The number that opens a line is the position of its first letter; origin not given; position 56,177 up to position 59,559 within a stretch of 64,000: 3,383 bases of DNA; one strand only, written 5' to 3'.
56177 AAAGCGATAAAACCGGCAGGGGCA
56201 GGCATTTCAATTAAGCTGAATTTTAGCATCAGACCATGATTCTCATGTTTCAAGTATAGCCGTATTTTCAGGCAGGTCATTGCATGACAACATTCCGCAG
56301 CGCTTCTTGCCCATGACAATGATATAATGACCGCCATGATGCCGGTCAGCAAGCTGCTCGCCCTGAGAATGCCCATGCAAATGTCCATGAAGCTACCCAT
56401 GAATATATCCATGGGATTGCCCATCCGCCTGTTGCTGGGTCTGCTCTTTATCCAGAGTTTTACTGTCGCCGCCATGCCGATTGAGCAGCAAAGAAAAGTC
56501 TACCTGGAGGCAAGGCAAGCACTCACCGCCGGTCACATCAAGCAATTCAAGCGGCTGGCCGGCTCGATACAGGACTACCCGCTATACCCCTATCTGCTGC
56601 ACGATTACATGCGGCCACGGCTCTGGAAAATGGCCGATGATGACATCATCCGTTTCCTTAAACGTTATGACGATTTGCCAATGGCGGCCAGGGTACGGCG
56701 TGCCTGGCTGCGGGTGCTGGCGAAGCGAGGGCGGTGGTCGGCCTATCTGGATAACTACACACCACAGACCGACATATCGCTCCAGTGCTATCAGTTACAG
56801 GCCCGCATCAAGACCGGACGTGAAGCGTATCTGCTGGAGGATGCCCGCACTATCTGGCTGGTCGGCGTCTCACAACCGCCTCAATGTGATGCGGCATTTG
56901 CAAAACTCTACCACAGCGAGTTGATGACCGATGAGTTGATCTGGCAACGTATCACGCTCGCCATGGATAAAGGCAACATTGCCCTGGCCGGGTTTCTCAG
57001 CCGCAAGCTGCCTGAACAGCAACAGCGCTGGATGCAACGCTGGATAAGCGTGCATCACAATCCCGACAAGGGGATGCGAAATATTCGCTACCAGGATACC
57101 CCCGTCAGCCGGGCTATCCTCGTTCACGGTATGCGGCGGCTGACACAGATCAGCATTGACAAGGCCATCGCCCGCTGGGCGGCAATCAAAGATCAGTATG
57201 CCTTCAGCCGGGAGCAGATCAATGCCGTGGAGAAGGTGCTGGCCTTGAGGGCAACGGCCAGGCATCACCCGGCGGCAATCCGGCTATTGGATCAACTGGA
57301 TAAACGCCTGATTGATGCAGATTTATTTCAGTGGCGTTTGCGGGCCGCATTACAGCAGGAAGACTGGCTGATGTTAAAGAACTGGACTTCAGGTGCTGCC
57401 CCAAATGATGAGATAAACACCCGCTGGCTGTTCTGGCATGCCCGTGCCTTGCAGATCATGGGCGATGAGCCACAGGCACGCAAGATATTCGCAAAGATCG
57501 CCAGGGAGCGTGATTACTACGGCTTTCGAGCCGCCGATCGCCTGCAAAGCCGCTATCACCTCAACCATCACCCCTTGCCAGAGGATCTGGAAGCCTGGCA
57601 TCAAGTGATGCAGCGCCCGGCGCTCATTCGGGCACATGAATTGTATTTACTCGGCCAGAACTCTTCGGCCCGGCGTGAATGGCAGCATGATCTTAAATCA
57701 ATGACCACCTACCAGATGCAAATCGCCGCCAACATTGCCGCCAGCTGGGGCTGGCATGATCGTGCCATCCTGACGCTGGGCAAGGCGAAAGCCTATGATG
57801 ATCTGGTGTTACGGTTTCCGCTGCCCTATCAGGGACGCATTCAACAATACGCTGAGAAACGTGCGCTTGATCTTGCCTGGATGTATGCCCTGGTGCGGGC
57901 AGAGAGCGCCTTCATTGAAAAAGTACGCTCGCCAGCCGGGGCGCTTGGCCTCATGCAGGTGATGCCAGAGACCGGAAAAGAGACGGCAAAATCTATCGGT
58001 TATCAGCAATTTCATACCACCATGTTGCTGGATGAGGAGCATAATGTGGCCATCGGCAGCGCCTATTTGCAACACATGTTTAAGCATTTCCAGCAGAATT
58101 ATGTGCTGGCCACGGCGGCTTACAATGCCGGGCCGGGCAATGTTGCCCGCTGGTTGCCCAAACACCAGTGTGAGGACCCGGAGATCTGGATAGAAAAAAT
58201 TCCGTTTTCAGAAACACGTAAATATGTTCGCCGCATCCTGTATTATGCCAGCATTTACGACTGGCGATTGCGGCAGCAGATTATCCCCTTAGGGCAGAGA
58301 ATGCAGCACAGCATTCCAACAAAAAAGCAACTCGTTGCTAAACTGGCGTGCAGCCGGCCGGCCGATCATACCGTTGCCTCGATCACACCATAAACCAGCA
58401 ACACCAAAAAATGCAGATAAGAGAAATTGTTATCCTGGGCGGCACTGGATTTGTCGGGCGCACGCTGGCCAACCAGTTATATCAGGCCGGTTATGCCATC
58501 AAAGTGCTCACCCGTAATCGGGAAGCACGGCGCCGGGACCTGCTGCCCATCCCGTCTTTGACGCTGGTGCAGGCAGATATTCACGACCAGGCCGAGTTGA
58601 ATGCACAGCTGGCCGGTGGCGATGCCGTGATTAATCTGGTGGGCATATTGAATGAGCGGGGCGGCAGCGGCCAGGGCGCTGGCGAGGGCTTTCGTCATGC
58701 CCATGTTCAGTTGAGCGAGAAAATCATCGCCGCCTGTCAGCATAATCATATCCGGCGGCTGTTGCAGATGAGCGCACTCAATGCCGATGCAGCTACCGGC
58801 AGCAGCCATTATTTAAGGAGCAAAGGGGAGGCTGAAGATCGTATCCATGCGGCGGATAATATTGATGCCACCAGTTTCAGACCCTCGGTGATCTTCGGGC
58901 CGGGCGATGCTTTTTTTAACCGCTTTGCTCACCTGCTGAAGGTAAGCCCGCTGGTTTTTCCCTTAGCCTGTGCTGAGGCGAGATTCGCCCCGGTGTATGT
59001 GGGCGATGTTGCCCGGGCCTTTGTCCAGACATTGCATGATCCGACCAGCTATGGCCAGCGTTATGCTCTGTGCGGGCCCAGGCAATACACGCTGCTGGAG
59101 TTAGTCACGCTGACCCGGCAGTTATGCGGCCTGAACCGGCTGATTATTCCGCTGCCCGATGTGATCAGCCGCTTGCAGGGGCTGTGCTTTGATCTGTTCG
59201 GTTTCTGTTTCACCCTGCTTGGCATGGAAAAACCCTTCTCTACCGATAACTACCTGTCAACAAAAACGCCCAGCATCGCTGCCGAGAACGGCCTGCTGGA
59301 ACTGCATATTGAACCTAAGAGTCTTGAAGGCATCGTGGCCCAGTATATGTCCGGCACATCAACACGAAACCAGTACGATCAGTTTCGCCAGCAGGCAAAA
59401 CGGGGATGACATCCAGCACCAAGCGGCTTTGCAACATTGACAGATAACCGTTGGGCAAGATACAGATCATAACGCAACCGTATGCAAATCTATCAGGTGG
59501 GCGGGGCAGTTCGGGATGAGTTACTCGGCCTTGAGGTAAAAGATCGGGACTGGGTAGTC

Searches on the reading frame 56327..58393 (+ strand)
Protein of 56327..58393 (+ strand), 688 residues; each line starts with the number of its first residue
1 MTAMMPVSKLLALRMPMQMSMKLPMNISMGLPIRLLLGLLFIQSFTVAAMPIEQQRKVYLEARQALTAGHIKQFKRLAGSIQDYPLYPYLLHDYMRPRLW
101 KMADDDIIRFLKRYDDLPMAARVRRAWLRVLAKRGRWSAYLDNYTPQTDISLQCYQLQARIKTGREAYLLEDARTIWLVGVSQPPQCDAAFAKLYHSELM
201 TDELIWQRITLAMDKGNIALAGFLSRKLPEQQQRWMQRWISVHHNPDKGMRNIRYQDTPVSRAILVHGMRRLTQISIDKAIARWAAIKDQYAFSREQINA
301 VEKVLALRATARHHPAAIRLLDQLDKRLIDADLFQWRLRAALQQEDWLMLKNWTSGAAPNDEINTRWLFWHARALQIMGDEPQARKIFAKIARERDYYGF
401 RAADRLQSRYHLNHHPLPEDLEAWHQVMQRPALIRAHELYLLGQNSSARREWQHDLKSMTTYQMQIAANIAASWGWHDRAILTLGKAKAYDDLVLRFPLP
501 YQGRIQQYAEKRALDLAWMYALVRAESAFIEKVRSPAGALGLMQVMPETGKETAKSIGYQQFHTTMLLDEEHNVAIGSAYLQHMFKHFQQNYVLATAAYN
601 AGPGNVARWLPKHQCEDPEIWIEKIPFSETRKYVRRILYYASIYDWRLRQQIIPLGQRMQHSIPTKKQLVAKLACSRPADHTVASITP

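Call 51: search_protein_families(library=pfam, proteins=[window:56327-58393:+], max_evalue=0.00001)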
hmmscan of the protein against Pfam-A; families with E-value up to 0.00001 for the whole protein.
window:56327-58393:+ (688 aa): 2 families
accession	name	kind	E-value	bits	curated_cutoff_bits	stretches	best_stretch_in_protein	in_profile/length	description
PF01464.25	SLT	-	3.3e-26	91.6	21.3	1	505-616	3-111/117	Transglycosylase SLT domain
PF14718.12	SLT_L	-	5.2e-19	68.6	25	1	427-493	2-68/68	Soluble lytic murein transglycosylase L domain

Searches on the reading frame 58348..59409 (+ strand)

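Call 51: search_protein_families(library=pfam, proteins=[window:58348-59409:+], max_evalue=0.00001)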
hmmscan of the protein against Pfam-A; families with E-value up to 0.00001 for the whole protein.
window:58348-59409:+ (353 aa): 6 families
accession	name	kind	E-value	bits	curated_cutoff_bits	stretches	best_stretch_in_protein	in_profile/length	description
PF01370.27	Epimerase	-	5.8e-20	72.2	20.9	1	27-234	1-230/240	NAD dependent epimerase/dehydratase family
PF01073.25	3Beta_HSD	-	3.3e-18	66.1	22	1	28-230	1-230/280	3-beta hydroxysteroid dehydrogenase/isomerase family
PF13460.12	NAD_binding_10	-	2e-17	64.1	27.2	1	31-181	1-145/184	NAD(P)H-binding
PF05368.20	NmrA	-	2.8e-12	47.3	27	1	26-261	4-235/298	NmrA-like family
PF03435.24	Sacchrp_dh_NADP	-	3.7e-06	27.7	25.1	1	27-99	1-77/129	Saccharopine dehydrogenase NADP binding domain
PF16363.11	GDP_Man_Dehyd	-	6.7e-06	26.2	27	0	29-97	2-82/332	GDP-mannose 4,6 dehydratase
